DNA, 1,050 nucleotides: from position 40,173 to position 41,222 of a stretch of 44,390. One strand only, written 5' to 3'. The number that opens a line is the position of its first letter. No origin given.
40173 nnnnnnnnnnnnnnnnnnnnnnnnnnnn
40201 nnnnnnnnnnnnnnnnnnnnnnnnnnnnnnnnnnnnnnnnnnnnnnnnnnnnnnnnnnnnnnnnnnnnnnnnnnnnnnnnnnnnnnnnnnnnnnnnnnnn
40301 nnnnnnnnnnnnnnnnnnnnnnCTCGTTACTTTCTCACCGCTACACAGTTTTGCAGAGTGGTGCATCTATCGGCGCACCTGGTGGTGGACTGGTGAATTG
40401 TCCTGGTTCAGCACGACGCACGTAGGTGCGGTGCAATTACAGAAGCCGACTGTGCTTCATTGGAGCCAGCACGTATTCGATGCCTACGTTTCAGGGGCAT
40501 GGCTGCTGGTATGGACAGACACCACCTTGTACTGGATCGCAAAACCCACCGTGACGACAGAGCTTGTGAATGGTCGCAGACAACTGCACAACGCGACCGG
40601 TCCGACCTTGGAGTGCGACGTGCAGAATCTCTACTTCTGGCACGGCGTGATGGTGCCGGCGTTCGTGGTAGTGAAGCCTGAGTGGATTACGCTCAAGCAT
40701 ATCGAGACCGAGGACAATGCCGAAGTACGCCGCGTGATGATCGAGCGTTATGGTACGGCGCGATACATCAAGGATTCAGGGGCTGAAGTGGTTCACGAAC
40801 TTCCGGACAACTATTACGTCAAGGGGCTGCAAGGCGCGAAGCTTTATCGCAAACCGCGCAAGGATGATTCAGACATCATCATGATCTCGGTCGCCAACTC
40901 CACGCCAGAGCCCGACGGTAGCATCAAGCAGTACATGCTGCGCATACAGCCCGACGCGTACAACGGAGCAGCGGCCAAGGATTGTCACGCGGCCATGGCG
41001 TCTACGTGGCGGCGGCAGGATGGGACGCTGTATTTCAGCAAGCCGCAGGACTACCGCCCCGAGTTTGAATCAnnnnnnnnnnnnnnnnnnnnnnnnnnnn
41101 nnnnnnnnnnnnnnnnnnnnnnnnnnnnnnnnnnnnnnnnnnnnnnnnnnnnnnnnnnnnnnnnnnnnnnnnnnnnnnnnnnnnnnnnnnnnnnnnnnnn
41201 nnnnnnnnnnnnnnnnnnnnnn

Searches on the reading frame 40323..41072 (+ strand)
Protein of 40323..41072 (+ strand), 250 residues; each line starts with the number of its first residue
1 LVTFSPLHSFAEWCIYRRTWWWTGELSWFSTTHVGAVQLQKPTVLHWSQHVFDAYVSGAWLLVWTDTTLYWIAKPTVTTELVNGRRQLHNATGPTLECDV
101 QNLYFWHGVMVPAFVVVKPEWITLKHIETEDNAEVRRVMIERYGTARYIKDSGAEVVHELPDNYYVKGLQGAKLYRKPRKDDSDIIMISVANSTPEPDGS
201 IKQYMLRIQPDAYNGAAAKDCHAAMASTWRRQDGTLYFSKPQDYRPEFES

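Call 7: search_protein_families(library=pfam, proteins=[window:40323-41072:+], max_evalue=0.01)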
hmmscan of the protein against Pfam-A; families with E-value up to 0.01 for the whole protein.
window:40323-41072:+ (250 aa): 1 family
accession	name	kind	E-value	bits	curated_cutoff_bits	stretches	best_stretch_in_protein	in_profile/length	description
PF20530.3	DUF6745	-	9.1e-27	94.1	27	1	85-213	63-183/206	Domain of unknown function (DUF6745)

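Call 8: search_protein_families(library=phrogs, proteins=[window:40323-41072:+], max_evalue=0.01)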
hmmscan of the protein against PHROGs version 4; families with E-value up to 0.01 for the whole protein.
window:40323-41072:+ (250 aa): 1 family
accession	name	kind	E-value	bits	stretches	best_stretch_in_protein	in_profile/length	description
phrog_31813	-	unknown function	0.0065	16.5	1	88-165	231-312/378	-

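Call 10: search_dna_similar(query=window:40323-41072:+, collection=phages, mode=protein, max_rows=40)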
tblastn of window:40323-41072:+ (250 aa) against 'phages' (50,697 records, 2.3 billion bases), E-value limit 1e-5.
No match.

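Call 11: find_homologous_proteins(query=window:40323-41072:+)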
Query window:40323-41072:+ (250 aa): 408 proteins with E <= 0.001 among 545 candidates; the best 120 are listed.
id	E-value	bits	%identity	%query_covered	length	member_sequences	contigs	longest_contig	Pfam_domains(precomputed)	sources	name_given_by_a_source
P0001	1.4e-172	590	100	100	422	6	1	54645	PF20530.4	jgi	-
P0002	2.1e-116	406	67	99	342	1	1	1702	PF20530.4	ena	-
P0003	3.9e-113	395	67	98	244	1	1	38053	PF20530.4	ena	-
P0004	7.5e-113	394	67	99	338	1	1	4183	PF20530.4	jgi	-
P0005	1.2e-111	390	75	86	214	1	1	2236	PF20530.4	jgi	jgi:hypothetical protein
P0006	2.4e-105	370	58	100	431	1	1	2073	PF20530.4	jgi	jgi:hypothetical protein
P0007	4.3e-105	369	78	80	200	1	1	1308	PF20530.4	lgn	-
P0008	5.0e-105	369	68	90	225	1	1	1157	PF20530.4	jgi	jgi:hypothetical protein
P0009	5.3e-98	346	66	87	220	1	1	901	PF20530.4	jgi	jgi:hypothetical protein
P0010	4.1e-96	339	68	86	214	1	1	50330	PF20530.4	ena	-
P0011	6.6e-89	316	54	98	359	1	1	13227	PF20530.4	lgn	-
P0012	7.8e-89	316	100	56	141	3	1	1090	PF20530.4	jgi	jgi:hypothetical protein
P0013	2.6e-88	314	57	98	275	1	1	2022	PF20530.4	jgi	jgi:uncharacterized protein DUF6745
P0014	2.2e-87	311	53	100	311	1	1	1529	PF20530.4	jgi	jgi:hypothetical protein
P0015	2.4e-86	307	60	92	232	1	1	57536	PF20530.4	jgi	jgi:hypothetical protein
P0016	4.3e-83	297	66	78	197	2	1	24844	PF20530.4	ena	-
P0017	1.9e-81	291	53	92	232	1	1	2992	PF20530.4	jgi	jgi:hypothetical protein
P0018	3.8e-80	287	52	98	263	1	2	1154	PF20530.4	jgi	-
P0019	6.6e-80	286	64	76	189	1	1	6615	PF20530.4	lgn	-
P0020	5.5e-78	280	51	95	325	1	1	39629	PF20530.4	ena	-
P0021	2.8e-77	278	54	98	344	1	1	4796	PF20530.4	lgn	-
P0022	6.6e-77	276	53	98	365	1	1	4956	PF20530.4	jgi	jgi:hypothetical protein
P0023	2.6e-76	274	51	98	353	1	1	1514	PF20530.4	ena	-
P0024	3.3e-76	274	53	98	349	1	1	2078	PF20530.4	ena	-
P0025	4.2e-75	270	51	98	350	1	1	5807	PF20530.4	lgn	-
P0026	4.6e-75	270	55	90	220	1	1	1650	PF20530.4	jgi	jgi:hypothetical protein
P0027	1.1e-74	269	58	83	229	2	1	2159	PF20530.4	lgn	-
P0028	2.1e-74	268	53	92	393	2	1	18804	PF20530.4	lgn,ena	-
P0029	3.2e-74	268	51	98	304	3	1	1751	PF20530.4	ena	-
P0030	2.6e-73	265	53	98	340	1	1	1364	PF20530.4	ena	-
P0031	2.4e-72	261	51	99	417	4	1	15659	PF20530.4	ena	-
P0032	4.6e-71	257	51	98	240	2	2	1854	PF20530.4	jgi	-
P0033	6.8e-71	257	51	90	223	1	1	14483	PF20530.4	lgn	-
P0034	8.3e-71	256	51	98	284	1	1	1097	PF20530.4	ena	-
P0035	1.0e-70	256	52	91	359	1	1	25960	PF20530.4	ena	-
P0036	2.7e-70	255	54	90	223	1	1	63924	PF20530.4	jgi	jgi:hypothetical protein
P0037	3.1e-70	255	50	98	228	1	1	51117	PF20530.4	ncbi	-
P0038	4.4e-70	254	51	100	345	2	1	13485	PF20530.4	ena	-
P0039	5.6e-70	254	50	98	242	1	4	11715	PF20530.4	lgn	-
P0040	9.9e-70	253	56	82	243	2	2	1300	PF20530.4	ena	-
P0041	1.0e-69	253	64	70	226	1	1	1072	PF20530.4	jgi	jgi:hypothetical protein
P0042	1.6e-69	252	55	84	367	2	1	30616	PF20530.4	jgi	-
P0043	1.6e-69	252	67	68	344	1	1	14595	PF20530.4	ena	-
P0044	2.9e-69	251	53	86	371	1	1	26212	PF20530.4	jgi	jgi:uncharacterized protein DUF6745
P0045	1.8e-68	249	64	68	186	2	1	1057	PF20530.4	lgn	-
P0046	1.8e-68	249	57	78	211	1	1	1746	PF20530.4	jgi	jgi:hypothetical protein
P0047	1.6e-67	246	55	82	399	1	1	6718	PF20530.4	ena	-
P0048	1.8e-67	245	49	98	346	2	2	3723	PF20530.4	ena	-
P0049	2.1e-67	245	49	98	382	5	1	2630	PF20530.4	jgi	-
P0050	8.7e-67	243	54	82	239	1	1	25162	PF20530.4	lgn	-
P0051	1.3e-66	243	58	74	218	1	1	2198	PF20530.4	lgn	-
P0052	1.5e-66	242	63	67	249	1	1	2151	PF20530.4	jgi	jgi:hypothetical protein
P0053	3.4e-66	241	54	82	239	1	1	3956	PF20530.4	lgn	-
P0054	2.9e-65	238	51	89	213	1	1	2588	PF20530.4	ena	-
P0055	3.6e-65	238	53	82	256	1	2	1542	PF20530.4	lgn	-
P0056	4.1e-65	238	63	68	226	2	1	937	PF20530.4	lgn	-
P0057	4.6e-65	238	47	96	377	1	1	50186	PF20530.4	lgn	-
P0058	1.4e-64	236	49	98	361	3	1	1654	PF20530.4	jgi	-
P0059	1.4e-64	236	66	64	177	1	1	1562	PF20530.4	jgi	-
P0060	1.8e-64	236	60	71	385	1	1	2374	PF20530.4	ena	-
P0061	1.9e-64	236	56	77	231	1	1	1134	PF20530.4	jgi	-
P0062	3.5e-64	235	69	59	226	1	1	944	PF20530.4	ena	-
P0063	4.6e-64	234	60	71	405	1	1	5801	PF20530.4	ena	-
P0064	8.4e-64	233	59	70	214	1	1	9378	PF20530.4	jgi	jgi:hypothetical protein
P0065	1.6e-63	233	50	99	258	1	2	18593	PF20530.4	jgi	jgi:hypothetical protein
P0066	3.0e-63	232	58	71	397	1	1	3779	PF20530.4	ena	-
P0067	4.1e-63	231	59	71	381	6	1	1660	PF20530.4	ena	-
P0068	5.0e-63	231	58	74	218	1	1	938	PF20530.4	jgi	-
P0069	7.6e-63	230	58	74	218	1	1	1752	PF20530.4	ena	-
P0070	1.1e-62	230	63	68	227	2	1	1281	PF20530.4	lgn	-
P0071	1.1e-62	230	46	92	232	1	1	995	PF20530.4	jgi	jgi:hypothetical protein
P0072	1.5e-62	229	51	90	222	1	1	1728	PF20530.4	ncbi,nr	ncbi:MAG: hypothetical protein NUV75_14255, partial [Gallionella sp.]|nr:hypothetical protein [Galli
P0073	4.7e-62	228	52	82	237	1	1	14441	PF20530.4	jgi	jgi:uncharacterized protein DUF6745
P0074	5.2e-62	228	53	82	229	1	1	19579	PF20530.4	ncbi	-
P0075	5.4e-62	228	62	68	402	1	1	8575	PF20530.4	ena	-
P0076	6.2e-62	227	61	68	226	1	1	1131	PF20530.4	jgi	jgi:hypothetical protein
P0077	6.7e-62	227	61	68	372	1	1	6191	PF20530.4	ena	-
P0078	8.8e-62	227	48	98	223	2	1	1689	PF20530.4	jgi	jgi:hypothetical protein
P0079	2.0e-61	226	56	74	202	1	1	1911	PF20530.4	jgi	jgi:hypothetical protein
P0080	3.3e-61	225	57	73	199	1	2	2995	PF20530.4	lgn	-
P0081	4.4e-61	225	59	70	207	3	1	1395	PF20530.4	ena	-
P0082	4.9e-61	224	53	74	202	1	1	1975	PF20530.4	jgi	jgi:hypothetical protein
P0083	5.3e-61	224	46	98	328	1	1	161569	PF20530.4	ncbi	ncbi:MAG TPA: hypothetical protein VGK94_07835 [Candidatus Polarisedimenticolia bacterium]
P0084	5.4e-61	224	57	76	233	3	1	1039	PF20530.4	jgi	-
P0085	7.0e-61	224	49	92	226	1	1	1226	PF20530.4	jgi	jgi:hypothetical protein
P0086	7.4e-61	224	50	89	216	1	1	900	PF20530.4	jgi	jgi:hypothetical protein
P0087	7.8e-61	224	61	68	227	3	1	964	PF20530.4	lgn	-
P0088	1.9e-60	222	54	76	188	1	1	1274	PF20530.4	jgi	jgi:hypothetical protein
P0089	7.9e-60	220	56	74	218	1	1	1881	PF20530.4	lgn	-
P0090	1.3e-59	220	52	82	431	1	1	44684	PF20530.4,PF05403.17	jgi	jgi:hypothetical protein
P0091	1.6e-59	219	60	65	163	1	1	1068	PF20530.4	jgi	jgi:hypothetical protein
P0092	3.0e-59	219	55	74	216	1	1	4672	PF20530.4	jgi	jgi:hypothetical protein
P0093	3.3e-59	218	56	73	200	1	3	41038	PF20530.4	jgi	jgi:hypothetical protein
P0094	4.5e-59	218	61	68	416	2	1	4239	PF20530.4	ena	-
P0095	5.6e-59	218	47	90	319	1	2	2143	PF20530.4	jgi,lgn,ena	-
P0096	7.5e-59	217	51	85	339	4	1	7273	PF20530.4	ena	-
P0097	7.5e-59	217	47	90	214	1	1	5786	PF20530.4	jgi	jgi:hypothetical protein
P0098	7.7e-59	217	52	80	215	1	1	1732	PF20530.4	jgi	jgi:hypothetical protein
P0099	7.9e-59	217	47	94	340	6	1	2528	PF20530.4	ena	-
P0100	1.4e-58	216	64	56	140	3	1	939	PF20530.4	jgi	jgi:hypothetical protein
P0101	2.4e-58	216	60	68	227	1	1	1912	PF20530.4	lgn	-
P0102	2.4e-58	216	54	74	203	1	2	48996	PF20530.4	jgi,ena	-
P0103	4.8e-58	215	55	74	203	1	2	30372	PF20530.4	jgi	jgi:hypothetical protein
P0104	5.2e-58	214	50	82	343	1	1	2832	PF20530.4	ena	-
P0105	5.9e-58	214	52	77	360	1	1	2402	PF20530.4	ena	-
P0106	6.1e-58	214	52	76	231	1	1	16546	PF20530.4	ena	-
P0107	9.0e-58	214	55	73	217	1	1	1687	PF20530.4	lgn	-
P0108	1.4e-57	213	52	80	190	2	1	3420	PF20530.4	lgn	-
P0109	1.4e-57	213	56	68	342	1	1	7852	PF20530.4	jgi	jgi:hypothetical protein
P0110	1.5e-57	213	47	90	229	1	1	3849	PF20530.4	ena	-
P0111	1.6e-57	213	54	70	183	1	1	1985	PF20530.4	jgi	jgi:hypothetical protein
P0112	1.8e-57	213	60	68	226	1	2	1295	PF20530.4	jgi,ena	jgi:hypothetical protein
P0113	4.1e-57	212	48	92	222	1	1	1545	PF20530.4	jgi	jgi:hypothetical protein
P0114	4.1e-57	212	55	74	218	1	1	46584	PF20530.4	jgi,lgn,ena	-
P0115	5.8e-57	211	43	99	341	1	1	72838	PF20530.4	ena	-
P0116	1.2e-56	210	53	74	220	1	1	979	PF20530.4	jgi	jgi:hypothetical protein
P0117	1.2e-56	210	47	83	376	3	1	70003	PF20530.4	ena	-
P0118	1.5e-56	210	47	82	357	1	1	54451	PF20530.4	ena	-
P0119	1.6e-56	210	41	98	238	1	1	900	PF20530.4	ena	-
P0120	2.0e-56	209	55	72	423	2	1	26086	PF20530.4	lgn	-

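Call 15: find_encoding_contigs(protein=P0001, flank=10000, max_places=10)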
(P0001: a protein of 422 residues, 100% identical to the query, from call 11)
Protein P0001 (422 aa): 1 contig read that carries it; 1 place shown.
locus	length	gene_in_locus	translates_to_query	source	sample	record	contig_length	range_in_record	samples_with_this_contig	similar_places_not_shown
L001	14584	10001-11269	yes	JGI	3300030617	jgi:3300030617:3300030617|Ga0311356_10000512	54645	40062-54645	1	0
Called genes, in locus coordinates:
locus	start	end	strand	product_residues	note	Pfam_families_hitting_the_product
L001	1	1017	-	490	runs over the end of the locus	-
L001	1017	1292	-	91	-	-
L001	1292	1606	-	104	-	-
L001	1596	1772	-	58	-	-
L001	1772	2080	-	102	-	-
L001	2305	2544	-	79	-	-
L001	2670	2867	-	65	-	-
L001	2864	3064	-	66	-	-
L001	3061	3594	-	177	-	-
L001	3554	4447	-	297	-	-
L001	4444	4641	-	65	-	PF14090:HTH_39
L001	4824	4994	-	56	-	PF01381:HTH_3, PF13412:HTH_24 (faint), PF13443:HTH_26 (weak), PF13560:HTH_31, PF15943:YdaS_toxin (weak)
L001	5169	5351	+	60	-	-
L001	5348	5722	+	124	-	-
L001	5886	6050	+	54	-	-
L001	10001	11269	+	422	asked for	PF20530:DUF6745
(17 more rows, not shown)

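Call 21: find_related_loci(query=A1, collection=viral_contigs, flank=6000)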
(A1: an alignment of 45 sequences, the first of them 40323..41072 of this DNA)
Query A1 (250 aa) in viral_contigs; peptide patterns used: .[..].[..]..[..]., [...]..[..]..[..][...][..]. (x = any residue, [..] = any of these).
445 stretches matched a pattern; 389 encode a relative of the query (tblastn E <= 1e-3); the best 80 are kept; 80 distinct loci.
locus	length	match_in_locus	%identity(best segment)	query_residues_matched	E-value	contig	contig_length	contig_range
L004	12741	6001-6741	66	5-250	4e-114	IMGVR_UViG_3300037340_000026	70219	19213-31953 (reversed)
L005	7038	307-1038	64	7-250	2e-110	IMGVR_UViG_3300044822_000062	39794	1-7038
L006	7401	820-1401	60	7-210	6e-84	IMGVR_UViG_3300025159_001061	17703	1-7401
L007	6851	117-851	51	5-250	3e-83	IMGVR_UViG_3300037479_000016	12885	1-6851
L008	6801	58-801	52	4-250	3e-82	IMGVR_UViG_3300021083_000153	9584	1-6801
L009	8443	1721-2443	51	10-250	9e-77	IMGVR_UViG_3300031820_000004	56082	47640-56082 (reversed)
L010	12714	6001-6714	51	4-250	2e-76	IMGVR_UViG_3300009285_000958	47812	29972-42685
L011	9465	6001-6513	67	81-250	4e-75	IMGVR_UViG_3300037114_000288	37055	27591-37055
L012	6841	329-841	67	81-250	7e-74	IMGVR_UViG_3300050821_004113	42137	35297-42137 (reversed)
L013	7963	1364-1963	56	5-211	9e-73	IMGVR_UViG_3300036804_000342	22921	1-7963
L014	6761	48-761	49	4-250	2e-72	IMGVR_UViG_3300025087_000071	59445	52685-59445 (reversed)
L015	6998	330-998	50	5-250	2e-72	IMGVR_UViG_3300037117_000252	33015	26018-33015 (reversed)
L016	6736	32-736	49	10-250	2e-72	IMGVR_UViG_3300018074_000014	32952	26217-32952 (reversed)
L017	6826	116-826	49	5-250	3e-72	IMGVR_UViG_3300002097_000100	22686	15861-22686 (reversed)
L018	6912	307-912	55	5-212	4e-72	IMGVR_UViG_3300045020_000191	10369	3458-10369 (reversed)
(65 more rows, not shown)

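Call 22: find_related_loci(query=A1, collection=genome_contigs, flank=6000)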
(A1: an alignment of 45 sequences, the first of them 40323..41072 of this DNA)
Query A1 (250 aa) in genome_contigs; peptide patterns used: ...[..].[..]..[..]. (x = any residue, [..] = any of these).
204 stretches matched a pattern; 192 encode a relative of the query (tblastn E <= 1e-3); the best 80 are kept; 80 distinct loci.
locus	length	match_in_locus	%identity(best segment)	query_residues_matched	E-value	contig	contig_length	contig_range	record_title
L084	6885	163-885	55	10-250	9e-88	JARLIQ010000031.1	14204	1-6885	MAG: Caulobacteraceae bacterium isolate MAG_BA202 MetaBAT2_Bin_202_Anoxic_k141_280069, whole genome shotgun sequence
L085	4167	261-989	55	5-250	4e-83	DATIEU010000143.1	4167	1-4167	MAG TPA_asm: Steroidobacteraceae bacterium isolate SMAG_U16377 k141_1021818, whole genome shotgun sequence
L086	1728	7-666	51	25-250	7e-70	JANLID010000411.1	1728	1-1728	MAG: Gallionella sp. isolate S40-6 k99_318000, whole genome shotgun sequence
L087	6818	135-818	47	7-250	1e-65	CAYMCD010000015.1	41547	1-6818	MAG TPA_asm: uncultured Verrucomicrobiota bacterium isolate binchicken_co16_330 genome assembly, contig: NODE_1548_lengt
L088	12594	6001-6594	50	7-211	2e-63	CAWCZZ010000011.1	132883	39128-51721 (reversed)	MAG: uncultured Acidobacteriota bacterium isolate MFD01716.bin.1.50 genome assembly, contig: contig_63664, whole genome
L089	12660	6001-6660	45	2-229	1e-60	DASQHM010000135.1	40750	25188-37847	MAG TPA_asm: Candidatus Cybelea sp. isolate SMAG_U11833 k141_158444, whole genome shotgun sequence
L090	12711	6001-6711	46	7-250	2e-59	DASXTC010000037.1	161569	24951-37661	MAG TPA_asm: Candidatus Polarisedimenticolia bacterium isolate SMAG_U4682 k141_1197049, whole genome shotgun sequence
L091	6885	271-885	46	7-210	5e-56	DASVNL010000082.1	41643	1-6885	MAG TPA_asm: Thermoanaerobaculia bacterium isolate SMAG_U3126 k141_713143, whole genome shotgun sequence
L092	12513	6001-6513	51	84-250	4e-55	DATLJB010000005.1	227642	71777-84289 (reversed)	MAG TPA_asm: Terriglobia bacterium isolate SMAG_U13684 k141_14839, whole genome shotgun sequence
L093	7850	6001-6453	56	7-159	2e-53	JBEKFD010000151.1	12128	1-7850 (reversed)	MAG: Terracidiphilus sp. isolate SPRUCE 221 SPRUCE_221_151, whole genome shotgun sequence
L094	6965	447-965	50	82-250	8e-53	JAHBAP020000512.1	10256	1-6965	MAG: Mycobacterium sp. isolate AQU-06 c_000000077855, whole genome shotgun sequence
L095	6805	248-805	49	64-250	3e-52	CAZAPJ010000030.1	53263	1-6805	MAG TPA_asm: uncultured Hydrogenophaga sp. isolate binchicken_co179_40 genome assembly, contig: NODE_1899_length_53263_c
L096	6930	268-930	46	10-211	4e-52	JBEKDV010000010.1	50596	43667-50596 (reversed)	MAG: Candidatus Solibacter sp. isolate SPRUCE 191 SPRUCE_191_10, whole genome shotgun sequence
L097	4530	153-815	45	10-211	1e-51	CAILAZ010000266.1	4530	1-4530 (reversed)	MAG: uncultured Acidobacteria bacterium isolate G1coas_bin-1745 genome assembly, contig: bin-1745:266/351, whole genome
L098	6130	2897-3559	44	39-250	2e-49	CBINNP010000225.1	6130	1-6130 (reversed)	MAG TPA_asm: uncultured Solimonas sp. isolate SRR16817041_concoct_37 genome assembly, contig: ERZ27393765.5551, whole ge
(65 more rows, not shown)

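Call 29: find_encoding_contigs(protein=P0121, flank=3000, max_places=3)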
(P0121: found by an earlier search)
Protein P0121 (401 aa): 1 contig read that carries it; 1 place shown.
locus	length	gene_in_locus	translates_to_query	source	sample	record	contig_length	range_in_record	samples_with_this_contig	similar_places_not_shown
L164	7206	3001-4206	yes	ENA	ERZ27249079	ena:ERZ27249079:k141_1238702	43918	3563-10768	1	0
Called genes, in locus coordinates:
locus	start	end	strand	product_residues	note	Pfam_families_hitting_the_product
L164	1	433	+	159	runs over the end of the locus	PF07105:DUF1367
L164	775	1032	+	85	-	PF13392:HNH_3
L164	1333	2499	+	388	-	PF01385:OrfB_IS605, PF07282:Cas12f1-like_TNB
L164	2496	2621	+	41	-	-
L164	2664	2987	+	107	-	-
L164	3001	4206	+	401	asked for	PF20530:DUF6745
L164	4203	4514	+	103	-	PF26092:T4_Y16D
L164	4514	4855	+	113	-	-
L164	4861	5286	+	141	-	-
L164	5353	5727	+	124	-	-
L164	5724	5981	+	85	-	-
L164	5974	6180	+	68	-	-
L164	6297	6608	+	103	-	-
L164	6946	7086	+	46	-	-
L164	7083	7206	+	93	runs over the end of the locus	-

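Call 30: find_encoding_contigs(protein=P0123, flank=3000, max_places=3)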
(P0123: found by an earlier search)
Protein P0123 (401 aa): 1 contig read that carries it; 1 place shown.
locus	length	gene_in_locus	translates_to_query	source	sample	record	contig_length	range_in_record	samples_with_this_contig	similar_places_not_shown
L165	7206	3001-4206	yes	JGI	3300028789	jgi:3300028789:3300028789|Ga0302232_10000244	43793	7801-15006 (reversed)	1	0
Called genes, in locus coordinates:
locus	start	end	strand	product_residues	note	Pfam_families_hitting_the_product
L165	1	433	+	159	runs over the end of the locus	PF07105:DUF1367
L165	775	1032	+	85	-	PF13392:HNH_3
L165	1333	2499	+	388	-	PF01385:OrfB_IS605, PF07282:Cas12f1-like_TNB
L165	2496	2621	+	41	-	-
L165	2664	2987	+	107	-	-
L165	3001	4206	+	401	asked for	PF20530:DUF6745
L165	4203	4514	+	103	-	PF26092:T4_Y16D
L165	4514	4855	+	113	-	-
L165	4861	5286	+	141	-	-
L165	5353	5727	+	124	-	-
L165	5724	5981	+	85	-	-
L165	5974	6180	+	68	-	-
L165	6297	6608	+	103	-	-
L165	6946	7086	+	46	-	-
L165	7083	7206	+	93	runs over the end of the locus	-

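Call 31: find_encoding_contigs(protein=P0124, flank=3000, max_places=3)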
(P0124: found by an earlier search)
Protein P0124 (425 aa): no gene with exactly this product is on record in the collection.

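Call 32: find_encoding_contigs(protein=P0122, flank=3000, max_places=3)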
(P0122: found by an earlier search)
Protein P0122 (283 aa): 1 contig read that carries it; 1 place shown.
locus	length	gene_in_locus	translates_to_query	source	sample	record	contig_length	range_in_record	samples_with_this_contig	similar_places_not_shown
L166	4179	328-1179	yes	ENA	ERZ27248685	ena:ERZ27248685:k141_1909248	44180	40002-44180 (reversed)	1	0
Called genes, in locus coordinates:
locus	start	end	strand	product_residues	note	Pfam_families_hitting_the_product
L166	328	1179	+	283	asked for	PF20530:DUF6745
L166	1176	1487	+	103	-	PF26092:T4_Y16D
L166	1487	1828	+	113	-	-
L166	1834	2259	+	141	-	-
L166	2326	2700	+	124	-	-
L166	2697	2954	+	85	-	-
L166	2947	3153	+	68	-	-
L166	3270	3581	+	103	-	-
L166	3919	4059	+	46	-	-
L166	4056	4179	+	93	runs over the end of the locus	-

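Call 34: predict_structure(alignment_id=A1)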
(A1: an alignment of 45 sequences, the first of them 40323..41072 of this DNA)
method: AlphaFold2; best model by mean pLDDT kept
length: 250 residues; sequences in the alignment: 45
mean_pLDDT: 86.7   pTM: 0.73
mean pLDDT of the five models: 86.7, 84.4, 84.0, 82.6, 80.9
residues with pLDDT >= 90: 164; 70-90: 53; 50-70: 18; < 50: 15
segments of 3 or more residues with pLDDT < 50: 1-4, 14-23
pLDDT, mean of each block of 10 residues (from residue 1): 47 45 63 92 91 82 71 84 93 88 92 96 97 96 96 98 94 96 95 89 94 97 96 96 80
secondary structure, 60 per line:
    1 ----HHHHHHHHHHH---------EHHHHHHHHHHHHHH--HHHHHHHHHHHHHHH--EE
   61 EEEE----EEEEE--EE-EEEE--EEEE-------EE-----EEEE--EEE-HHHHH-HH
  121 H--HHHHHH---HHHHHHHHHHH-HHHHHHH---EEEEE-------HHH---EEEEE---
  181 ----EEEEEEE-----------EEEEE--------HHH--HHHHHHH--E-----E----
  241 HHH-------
elements in order: H5-15 H26-39 H42-56 E59-64 E69-73 E79-82 E85-88 E103-106 E109-111 H113-117 H124-129 H133-143 H145-151 E155-159 E173-177 E185-191 E203-207 H221-227

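Call 36: search_solved_structures(query=A1, max_evalue=1)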
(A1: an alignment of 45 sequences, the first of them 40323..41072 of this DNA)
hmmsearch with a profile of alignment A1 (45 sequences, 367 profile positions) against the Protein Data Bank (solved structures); distinct sequences matched with E-value up to 1: 3.
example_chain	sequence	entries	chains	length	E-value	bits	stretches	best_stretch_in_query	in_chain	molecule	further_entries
2r7h_A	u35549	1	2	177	0.09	15.2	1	269-358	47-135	Putative D-alanine N-acetyltransferase of GNAT family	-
9sdc_A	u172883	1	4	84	0.66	12.3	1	60-126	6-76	RelI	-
5tf3_A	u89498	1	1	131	0.92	11.9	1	125-204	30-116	Putative membrane protein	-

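Call 37: fold_search(model_id=the predicted structure, library=pdb)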
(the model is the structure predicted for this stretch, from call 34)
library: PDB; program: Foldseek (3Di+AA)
matches with E <= 10: 227; with E <= 0.001: 0
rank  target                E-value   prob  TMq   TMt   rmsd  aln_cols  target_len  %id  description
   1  9p8l_C                5.9e-01  0.20  0.14  0.36   6.6        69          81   12  Structure of Lockin in complex with 3'cADPR (released 2025-07-30)
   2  3icy_A                8.9e-01  0.11  0.11  0.19   8.9        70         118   11  The crystal structure of sensory box histidine kinase/response regulator domain from Chlorobium tepidum TLS (released 2010-01-12)
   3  7t4s_D                1.0e+00  0.04  0.12  0.16  17.4       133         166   11  CryoEM structure of the HCMV Pentamer gH/gL/UL128/UL130/UL131A in complex with NRP2 and neutralizing fabs 8I21 and 13H (released 2022-03-23)
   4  2l4r_MODEL_1_A        1.1e+00  0.08  0.11  0.18   8.7        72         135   18  NMR solution structure of the N-terminal PAS domain of hERG (released 2010-12-22)
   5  2a8i_B                1.3e+00  0.02  0.08  0.07  18.2       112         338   13  Crystal Structure of human Taspase1 (released 2005-11-01)
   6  9of2_D                1.3e+00  0.02  0.11  0.11  18.9       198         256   10  Dimer of HIF-2a-ARNT Heterodimers Complexed on 51-bp HRE/HAS (released 2025-06-11)
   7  8gjz_B                1.4e+00  0.06  0.10  0.13  10.8        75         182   15  Structure of a STING receptor from S. pistillata Sp-STING1 bound to 2'3'-cUA (released 2023-07-05)
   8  3nm7_C                1.5e+00  0.30  0.18  0.47   3.6        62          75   11  Crystal Structure of Borrelia burgdorferi Pur-alpha (released 2010-10-06)
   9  9p8l_B                1.5e+00  0.18  0.15  0.32   4.2        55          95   13  Structure of Lockin in complex with 3'cADPR (released 2025-07-30)
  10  4hnb_A                1.5e+00  0.06  0.14  0.17   9.2       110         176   14  Crystal Structure of Rhodobacter Sphaeroides LOV protein (released 2013-01-16)
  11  9of0_B                1.5e+00  0.03  0.12  0.11  18.3       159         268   11  Cryo-EM Structure of Human HIF-2a-ARNT Complexed on 20-bp HRE (released 2025-06-11)
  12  9p8l_A                1.6e+00  0.12  0.15  0.33   6.6        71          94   11  Structure of Lockin in complex with 3'cADPR (released 2025-07-30)
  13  7t4r_E                1.6e+00  0.03  0.10  0.13  17.6        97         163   12  CryoEM structure of the HCMV Pentamer gH/gL/UL128/UL130/UL131A in complex with THBD and neutralizing fabs MSL-109 and  (released 2022-03-23)
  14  3h9w                  1.7e+00  0.11  0.12  0.21   5.7        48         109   14  Crystal Structure of the N-terminal domain of Diguanylate cyclase with PAS/PAC sensor (Maqu_2914) from Marinobacter aqua (released 2009-05-19)
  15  8gjz_A                1.7e+00  0.02  0.07  0.09  11.0        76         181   17  Structure of a STING receptor from S. pistillata Sp-STING1 bound to 2'3'-cUA (released 2023-07-05)
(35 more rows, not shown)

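Call 39: search_protein_families(library=padloc, proteins=[window:40323-41072:+], max_evalue=0.01)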
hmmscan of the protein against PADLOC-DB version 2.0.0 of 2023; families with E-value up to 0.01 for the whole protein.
window:40323-41072:+ (250 aa): 0 families
